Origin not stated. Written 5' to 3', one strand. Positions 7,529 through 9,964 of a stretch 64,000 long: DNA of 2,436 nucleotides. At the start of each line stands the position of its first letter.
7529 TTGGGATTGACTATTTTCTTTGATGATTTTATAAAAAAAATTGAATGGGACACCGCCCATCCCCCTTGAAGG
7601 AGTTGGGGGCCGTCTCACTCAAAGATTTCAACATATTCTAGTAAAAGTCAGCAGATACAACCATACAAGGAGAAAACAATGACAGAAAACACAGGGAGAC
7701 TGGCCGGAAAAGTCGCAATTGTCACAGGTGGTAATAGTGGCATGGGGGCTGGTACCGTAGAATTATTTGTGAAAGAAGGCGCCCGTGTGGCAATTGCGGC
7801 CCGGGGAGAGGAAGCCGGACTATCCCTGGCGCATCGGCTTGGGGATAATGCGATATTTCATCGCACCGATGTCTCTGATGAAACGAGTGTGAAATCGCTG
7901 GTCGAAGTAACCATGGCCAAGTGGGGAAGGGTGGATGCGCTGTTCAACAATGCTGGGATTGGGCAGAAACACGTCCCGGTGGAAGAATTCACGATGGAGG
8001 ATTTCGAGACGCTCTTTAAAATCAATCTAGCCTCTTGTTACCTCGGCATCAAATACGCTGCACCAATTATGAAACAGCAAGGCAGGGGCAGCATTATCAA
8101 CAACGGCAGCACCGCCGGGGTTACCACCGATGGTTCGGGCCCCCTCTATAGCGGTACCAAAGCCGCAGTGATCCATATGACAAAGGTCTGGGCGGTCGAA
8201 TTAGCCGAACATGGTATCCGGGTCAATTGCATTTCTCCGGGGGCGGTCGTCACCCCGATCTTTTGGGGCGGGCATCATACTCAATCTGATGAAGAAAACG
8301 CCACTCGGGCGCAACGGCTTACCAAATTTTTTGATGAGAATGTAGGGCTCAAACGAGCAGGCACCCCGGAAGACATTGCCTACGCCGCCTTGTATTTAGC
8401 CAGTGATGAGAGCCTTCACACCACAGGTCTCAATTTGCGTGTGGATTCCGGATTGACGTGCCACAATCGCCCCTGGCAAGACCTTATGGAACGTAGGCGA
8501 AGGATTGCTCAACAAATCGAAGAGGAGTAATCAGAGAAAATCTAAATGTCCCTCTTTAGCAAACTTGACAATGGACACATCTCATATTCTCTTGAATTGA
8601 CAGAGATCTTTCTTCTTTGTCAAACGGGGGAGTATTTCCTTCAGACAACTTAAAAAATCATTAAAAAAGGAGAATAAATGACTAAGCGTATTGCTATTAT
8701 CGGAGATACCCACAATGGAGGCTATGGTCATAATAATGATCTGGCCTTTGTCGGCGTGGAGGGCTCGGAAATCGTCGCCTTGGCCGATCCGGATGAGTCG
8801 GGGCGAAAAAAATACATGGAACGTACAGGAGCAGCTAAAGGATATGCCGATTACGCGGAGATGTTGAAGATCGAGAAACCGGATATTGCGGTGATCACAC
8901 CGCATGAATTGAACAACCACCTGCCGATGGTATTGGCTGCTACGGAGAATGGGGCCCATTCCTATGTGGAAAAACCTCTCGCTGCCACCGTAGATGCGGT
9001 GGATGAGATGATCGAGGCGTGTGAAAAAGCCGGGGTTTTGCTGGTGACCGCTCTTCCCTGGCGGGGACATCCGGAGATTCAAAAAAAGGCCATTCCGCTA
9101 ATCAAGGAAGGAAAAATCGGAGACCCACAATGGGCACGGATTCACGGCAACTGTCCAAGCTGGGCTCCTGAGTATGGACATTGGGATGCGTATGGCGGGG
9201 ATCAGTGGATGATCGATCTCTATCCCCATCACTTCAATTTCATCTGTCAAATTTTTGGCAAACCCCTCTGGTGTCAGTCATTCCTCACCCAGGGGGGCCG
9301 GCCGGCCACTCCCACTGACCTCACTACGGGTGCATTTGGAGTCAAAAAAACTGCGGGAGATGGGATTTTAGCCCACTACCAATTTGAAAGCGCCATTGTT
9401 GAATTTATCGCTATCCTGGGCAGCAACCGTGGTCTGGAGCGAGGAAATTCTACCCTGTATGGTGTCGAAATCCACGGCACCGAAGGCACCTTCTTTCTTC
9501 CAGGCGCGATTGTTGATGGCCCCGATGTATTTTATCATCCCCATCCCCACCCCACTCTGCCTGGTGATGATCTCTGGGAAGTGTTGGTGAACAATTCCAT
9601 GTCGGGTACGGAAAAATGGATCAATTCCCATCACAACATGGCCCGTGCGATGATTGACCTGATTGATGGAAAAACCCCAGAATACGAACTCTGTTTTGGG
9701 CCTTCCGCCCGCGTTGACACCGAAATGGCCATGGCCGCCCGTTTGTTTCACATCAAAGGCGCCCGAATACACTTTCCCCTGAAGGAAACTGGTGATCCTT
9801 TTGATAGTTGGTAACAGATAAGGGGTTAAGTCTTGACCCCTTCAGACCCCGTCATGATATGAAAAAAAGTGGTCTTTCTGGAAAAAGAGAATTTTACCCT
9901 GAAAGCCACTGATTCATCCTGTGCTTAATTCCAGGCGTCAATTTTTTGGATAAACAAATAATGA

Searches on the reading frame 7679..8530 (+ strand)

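Call 5: search_protein_families(library=pfam, proteins=[window:7679-8530:+])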
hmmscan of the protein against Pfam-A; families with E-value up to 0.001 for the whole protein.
window:7679-8530:+ (283 aa): 4 families
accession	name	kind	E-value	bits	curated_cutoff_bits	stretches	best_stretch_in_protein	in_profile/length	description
PF13561.12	adh_short_C2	-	5.7e-58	196.7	27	1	19-260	5-236/236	Enoyl-(Acyl carrier protein) reductase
PF00106.31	adh_short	-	4.2e-52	176.9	26.6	1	11-195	1-187/195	short chain dehydrogenase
PF08659.16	KR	-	3e-06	27.7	22.6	1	13-114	3-110/180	KR domain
PF23441.1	SDR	-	0.00026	20.9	27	1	8-259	5-255/258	SDR-like rossmann domain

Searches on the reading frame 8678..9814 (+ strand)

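Call 5: search_protein_families(library=pfam, proteins=[window:8678-9814:+])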
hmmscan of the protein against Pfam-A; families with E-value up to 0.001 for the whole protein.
window:8678-9814:+ (378 aa): 3 families
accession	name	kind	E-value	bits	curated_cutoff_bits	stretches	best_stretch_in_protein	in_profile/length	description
PF01408.29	GFO_IDH_MocA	-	9.4e-16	59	24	1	4-123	2-117/120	Oxidoreductase family, NAD-binding Rossmann fold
PF22725.1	GFO_IDH_MocA_C3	-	6.7e-08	33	27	1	140-272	6-123/124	GFO/IDH/MocA C-terminal domain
PF02894.22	GFO_IDH_MocA_C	-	4.3e-05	23.9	22.9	1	141-330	3-181/218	Oxidoreductase family, C-terminal alpha/beta domain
